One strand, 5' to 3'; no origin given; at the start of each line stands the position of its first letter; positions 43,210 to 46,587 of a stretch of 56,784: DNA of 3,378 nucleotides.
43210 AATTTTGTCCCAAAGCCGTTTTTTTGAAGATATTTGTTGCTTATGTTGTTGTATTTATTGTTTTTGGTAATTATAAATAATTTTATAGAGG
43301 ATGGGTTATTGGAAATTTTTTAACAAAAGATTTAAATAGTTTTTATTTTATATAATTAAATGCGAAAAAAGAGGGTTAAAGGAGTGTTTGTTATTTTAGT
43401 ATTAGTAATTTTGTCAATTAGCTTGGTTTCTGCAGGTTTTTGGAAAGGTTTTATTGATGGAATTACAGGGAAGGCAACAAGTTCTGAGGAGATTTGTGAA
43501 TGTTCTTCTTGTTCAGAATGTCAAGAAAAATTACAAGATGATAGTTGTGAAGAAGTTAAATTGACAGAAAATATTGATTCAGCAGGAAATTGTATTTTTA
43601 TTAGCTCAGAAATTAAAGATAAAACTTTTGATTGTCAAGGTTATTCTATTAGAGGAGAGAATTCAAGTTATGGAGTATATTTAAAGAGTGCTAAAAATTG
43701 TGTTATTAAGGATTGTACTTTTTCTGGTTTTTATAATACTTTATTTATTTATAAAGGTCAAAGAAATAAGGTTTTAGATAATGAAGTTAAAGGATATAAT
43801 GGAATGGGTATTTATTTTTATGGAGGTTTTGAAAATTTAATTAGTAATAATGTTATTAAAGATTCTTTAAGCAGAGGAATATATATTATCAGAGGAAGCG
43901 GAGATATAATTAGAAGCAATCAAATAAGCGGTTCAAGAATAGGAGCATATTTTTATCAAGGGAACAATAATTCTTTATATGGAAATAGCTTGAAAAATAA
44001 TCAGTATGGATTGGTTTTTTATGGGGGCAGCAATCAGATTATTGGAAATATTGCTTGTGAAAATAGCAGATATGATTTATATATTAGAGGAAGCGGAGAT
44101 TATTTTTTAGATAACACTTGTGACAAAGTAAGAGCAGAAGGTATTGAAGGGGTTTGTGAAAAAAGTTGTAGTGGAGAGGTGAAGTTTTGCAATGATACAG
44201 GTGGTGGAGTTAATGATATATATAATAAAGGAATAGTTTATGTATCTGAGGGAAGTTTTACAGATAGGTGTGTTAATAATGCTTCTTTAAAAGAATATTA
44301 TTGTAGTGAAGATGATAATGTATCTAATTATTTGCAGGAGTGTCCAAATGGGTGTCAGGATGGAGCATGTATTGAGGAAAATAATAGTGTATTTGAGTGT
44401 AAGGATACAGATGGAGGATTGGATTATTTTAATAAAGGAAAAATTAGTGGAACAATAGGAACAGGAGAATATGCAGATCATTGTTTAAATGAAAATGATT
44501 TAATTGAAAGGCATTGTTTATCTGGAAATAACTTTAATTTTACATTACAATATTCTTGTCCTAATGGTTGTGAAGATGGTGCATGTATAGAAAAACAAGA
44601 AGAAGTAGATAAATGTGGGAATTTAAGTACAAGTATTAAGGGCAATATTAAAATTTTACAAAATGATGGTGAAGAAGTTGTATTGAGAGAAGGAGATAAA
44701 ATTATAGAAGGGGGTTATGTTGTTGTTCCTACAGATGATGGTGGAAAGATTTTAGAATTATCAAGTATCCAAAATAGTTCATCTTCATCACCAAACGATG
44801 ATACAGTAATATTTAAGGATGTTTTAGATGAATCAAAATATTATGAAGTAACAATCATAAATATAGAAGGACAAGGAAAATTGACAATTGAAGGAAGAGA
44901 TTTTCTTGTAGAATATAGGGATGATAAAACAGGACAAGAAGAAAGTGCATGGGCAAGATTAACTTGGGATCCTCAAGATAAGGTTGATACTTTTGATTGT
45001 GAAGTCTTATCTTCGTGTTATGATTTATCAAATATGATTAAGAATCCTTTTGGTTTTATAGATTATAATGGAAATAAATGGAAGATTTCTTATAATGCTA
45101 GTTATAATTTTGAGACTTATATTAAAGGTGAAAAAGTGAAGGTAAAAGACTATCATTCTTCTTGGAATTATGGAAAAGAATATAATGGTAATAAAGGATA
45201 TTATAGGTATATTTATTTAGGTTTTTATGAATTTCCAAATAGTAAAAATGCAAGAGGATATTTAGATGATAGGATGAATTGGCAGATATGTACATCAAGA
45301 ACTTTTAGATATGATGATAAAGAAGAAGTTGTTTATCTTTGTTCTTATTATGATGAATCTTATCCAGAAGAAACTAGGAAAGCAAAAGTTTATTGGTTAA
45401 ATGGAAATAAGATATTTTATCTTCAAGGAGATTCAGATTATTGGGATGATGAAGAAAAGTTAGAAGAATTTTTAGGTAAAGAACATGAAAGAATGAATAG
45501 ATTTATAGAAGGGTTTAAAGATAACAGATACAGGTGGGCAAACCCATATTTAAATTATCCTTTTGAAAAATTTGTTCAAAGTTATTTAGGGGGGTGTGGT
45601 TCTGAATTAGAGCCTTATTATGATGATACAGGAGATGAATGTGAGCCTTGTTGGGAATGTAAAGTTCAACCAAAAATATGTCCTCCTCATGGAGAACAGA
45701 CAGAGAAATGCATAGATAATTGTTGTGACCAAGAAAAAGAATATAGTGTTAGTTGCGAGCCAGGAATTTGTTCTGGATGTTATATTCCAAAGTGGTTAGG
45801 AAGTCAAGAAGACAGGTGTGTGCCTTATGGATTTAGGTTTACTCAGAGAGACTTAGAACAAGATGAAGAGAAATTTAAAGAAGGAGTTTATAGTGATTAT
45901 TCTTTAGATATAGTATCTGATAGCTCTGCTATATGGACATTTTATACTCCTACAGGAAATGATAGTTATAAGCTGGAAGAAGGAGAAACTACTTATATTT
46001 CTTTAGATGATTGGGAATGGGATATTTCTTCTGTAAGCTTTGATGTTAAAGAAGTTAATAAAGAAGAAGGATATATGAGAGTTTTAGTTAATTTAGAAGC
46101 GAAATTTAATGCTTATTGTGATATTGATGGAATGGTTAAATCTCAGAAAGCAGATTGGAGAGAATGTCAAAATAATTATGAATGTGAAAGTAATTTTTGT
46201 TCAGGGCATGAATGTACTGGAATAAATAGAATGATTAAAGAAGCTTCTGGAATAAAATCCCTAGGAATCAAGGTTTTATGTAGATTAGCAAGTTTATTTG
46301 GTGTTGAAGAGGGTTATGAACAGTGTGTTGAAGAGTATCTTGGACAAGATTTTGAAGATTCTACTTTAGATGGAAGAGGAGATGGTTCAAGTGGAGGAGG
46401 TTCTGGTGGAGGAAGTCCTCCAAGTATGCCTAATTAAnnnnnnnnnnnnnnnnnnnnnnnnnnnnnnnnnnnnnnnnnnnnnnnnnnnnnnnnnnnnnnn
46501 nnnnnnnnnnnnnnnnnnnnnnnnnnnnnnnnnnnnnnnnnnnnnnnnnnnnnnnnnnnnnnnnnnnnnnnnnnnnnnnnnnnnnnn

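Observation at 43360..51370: Three-gene surface module: beta-helix/Cys-rich giant protein, propeller plus C25-like peptidase giant protein, and a small anchored protein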

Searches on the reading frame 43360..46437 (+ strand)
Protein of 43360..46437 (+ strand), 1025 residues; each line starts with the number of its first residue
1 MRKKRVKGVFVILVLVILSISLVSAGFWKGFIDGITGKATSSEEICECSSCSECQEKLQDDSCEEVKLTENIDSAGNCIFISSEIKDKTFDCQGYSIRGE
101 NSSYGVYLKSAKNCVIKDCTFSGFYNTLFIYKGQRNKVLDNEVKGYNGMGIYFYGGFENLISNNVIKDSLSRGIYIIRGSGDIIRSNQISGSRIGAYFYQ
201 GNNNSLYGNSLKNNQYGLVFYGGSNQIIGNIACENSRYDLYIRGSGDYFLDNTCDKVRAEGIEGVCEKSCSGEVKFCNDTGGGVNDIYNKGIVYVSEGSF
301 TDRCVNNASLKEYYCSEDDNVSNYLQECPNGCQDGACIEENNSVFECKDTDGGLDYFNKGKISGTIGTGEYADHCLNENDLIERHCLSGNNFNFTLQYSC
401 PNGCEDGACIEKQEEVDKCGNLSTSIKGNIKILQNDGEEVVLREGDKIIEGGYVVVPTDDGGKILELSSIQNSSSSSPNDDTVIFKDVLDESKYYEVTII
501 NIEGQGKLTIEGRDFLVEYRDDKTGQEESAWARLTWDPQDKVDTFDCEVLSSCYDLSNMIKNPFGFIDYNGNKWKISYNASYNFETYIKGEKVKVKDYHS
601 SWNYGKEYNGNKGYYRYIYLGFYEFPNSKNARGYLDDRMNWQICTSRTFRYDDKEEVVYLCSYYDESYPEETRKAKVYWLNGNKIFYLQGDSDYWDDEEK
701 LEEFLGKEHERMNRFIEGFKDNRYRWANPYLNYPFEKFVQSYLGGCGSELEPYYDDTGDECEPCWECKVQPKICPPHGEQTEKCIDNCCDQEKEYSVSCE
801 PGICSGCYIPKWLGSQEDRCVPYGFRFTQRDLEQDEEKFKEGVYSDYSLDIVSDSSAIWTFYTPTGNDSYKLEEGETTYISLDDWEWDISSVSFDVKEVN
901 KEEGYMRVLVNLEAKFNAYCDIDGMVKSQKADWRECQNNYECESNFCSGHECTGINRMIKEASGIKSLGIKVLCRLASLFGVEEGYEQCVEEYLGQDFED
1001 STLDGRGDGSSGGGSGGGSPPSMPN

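Call 5: search_protein_families(library=pfam, proteins=[window:43360-46437:+], max_evalue=1)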
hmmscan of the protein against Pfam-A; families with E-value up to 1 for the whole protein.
window:43360-46437:+ (1025 aa): 2 families
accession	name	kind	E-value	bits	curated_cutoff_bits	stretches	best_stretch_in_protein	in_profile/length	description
PF05048.19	NosD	-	2.8e-17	63.3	23.6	1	96-215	50-173/212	Periplasmic copper-binding protein (NosD)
PF13229.12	Beta_helix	-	8.3e-15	55.2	25.9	1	101-230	21-156/158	Right handed beta helix region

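Call 6: search_protein_families(library=ncbifam, proteins=[window:43360-46437:+], max_evalue=1)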
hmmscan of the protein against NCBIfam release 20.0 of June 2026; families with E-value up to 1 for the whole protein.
window:43360-46437:+ (1025 aa): 5 families
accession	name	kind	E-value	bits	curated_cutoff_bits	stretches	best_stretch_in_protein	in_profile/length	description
TIGR04247.1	NosD_copper_fam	subfamily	1.6e-09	36.8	300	2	100-165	216-281/377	nitrous oxide reductase family maturation protein NosD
TIGR03804.1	para_beta_helix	repeat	1.7e-09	37.2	19.45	5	150-192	1-42/44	parallel beta-helix repeat protein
NF005951.1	PRK08020.1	equivalog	0.16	10.7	590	1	877-906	75-105/388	3-demethoxyubiquinol 3-hydroxylase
TIGR03805.1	beta_helix_1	subfamily_domain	0.17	10.9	141.5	0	100-151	104-155/314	parallel beta-helix domain-containing protein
NF033682.1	retention_LapA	subfamily_domain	0.18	12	50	1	424-463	7-44/145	retention module-containing protein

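Call 11: search_solved_structures(query=window:43360-46437:+, max_evalue=1, show_alignments=1)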
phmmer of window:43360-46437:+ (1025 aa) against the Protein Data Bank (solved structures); distinct sequences matched with E-value up to 1: 5.
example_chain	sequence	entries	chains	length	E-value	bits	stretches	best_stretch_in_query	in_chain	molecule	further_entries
7o0y_A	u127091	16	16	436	0.0015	19.7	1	124-233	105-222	Probable ABC transporter binding protein NosD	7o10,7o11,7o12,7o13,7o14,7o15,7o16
6uf6_A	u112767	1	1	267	0.034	15.2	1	102-180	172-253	Polyisoprenyl-teichoic acid--peptidoglycan teichoic acid transferase TagU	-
6s4s_A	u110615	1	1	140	0.51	11.3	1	583-642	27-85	PlyP35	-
6s3y_A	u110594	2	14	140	0.68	10.9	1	583-642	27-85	PlyP35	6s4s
6s4s_B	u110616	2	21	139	0.83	10.6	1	583-642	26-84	PlyP35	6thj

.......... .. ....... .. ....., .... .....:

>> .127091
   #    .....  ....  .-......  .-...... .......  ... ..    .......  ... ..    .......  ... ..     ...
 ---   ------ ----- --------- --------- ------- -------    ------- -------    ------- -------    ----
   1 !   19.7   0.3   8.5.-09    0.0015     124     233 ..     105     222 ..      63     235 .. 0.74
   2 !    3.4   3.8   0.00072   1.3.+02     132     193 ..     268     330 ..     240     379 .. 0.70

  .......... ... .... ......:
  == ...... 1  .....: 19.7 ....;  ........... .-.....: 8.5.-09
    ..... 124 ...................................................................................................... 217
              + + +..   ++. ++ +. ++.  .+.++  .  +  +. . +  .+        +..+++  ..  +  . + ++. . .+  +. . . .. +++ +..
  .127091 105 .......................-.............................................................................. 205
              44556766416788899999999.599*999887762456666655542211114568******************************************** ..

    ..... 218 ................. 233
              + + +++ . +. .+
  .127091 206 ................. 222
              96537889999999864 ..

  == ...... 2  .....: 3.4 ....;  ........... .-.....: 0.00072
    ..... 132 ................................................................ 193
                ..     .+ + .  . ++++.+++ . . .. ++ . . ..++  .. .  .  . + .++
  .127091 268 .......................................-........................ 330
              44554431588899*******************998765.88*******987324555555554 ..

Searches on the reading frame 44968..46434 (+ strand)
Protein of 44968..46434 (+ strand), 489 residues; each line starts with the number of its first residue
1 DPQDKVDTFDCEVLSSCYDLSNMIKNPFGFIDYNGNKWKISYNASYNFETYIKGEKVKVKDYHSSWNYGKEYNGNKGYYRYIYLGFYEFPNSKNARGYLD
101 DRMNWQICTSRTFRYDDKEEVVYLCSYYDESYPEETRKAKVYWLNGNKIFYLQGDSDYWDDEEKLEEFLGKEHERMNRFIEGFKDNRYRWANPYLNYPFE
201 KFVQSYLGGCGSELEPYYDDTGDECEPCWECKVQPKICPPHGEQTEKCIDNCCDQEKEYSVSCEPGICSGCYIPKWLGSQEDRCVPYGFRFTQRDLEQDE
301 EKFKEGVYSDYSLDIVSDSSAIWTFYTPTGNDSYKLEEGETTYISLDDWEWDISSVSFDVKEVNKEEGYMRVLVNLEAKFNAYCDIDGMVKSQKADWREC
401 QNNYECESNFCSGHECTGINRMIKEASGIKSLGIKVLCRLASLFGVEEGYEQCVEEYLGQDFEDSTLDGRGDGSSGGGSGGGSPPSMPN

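Call 56: find_related_loci(query=A6, collection=metagenome_contigs, flank=10000)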
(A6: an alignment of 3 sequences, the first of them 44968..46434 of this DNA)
Query A6 (489 aa) in metagenome_contigs; peptide patterns used: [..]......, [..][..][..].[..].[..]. (x = any residue, [..] = any of these).
497 stretches matched a pattern; 65 encode a relative of the query (tblastn E <= 1e-3); 65 distinct loci.
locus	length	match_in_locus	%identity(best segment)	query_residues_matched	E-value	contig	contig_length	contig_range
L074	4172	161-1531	37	17-469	4e-79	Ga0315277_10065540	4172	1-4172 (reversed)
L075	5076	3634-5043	35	16-459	8e-76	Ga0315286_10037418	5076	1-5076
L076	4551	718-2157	31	16-459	1e-69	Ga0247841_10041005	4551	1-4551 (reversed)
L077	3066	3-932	40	179-458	3e-66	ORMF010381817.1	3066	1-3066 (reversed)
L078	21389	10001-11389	31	16-458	1e-64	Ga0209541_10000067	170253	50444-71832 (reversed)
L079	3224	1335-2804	30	14-459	4e-62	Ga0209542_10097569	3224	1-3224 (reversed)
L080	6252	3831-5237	31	9-460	1e-59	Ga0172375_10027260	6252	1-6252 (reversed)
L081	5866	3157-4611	31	17-456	3e-58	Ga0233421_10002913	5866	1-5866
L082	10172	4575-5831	33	79-456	2e-58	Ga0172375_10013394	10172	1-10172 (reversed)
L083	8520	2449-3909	29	17-466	2e-57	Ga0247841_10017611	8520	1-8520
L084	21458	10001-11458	32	6-464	3e-57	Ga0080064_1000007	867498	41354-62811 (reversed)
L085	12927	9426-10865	29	17-461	4e-55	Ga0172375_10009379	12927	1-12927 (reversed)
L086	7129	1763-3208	31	6-462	1e-54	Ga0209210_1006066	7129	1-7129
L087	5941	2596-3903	30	12-457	1e-54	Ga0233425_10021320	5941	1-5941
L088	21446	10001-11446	31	6-462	7e-54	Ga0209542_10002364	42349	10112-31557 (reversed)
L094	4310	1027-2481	29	17-489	8e-52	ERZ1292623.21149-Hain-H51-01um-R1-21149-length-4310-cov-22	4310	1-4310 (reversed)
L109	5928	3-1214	32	105-461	7e-45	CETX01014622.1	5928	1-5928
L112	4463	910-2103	31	94-460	1e-40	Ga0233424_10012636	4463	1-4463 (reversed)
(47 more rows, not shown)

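Call 87: search_protein_families(library=pfam, proteins=[L094:2566-3753:+, L112:2157-3350:+, L109:2022-5927:+, L109:1316-2017:+], max_evalue=0.1)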
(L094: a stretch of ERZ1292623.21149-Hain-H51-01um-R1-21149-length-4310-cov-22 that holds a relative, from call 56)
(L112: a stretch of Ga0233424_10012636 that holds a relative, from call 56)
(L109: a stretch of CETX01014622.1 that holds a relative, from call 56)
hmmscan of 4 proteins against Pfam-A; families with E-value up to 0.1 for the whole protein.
L094:2566-3753:+ (396 aa): 8 families
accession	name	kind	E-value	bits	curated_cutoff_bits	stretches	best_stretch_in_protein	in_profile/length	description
PF15102.11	TMEM154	-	0.0036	17.6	30.3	1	332-392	30-91/153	TMEM154 protein family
PF10661.14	EssA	-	0.0081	16.5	24.1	1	344-388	100-144/147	WXG100 protein secretion system (Wss), protein EssA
PF12575.13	Pox_EPC_I2-L1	-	0.01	16.5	23.4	1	350-385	32-69/72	Poxvirus entry protein complex L1 and I2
PF06024.17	Orf78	-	0.011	16.4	29.4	1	344-388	43-88/101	Orf78 (ac78)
PF15179.11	Myc_target_1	-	0.035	14.5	31.1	0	360-392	18-50/193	Myc target protein 1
PF11857.13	DUF3377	-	0.039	14.3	26.5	0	354-390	19-55/72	Domain of unknown function (DUF3377)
PF04851.21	ResIII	-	0.057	13.8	22.5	0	229-301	88-158/164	Type III restriction enzyme, res subunit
PF09716.15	ETRAMP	-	0.078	13.4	29.1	0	340-392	28-80/81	Malarial early transcribed membrane protein (ETRAMP)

L112:2157-3350:+ (398 aa): 3 families
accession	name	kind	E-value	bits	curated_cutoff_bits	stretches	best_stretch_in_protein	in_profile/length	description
PF03918.19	CcmH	-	0.016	14.9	25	1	323-387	63-124/143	Cytochrome C biogenesis protein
PF05568.16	ASFV_J13L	-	0.019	15.2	23.6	1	361-394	32-65/189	African swine fever virus J13L protein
PF10661.14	EssA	-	0.097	13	24.1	0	352-380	115-143/147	WXG100 protein secretion system (Wss), protein EssA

L109:2022-5927:+ (1302 aa): 4 families
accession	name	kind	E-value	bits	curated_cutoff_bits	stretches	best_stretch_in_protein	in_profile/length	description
PF00246.29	Peptidase_M14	-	7.5e-77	259.2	21.6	1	866-1140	3-282/286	Zinc carboxypeptidase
PF00082.27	Peptidase_S8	-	1.2e-44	153.3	21.8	1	277-526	47-288/288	Subtilase family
PF04151.21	PPC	-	3.4e-05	25.1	25.9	1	564-646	11-70/70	Bacterial pre-peptidase C-terminal domain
PF14646.12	MYCBPAP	-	0.053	12.9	24.5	1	863-909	143-197/439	MYCBP-associated protein family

L109:1316-2017:+ (234 aa): 0 families
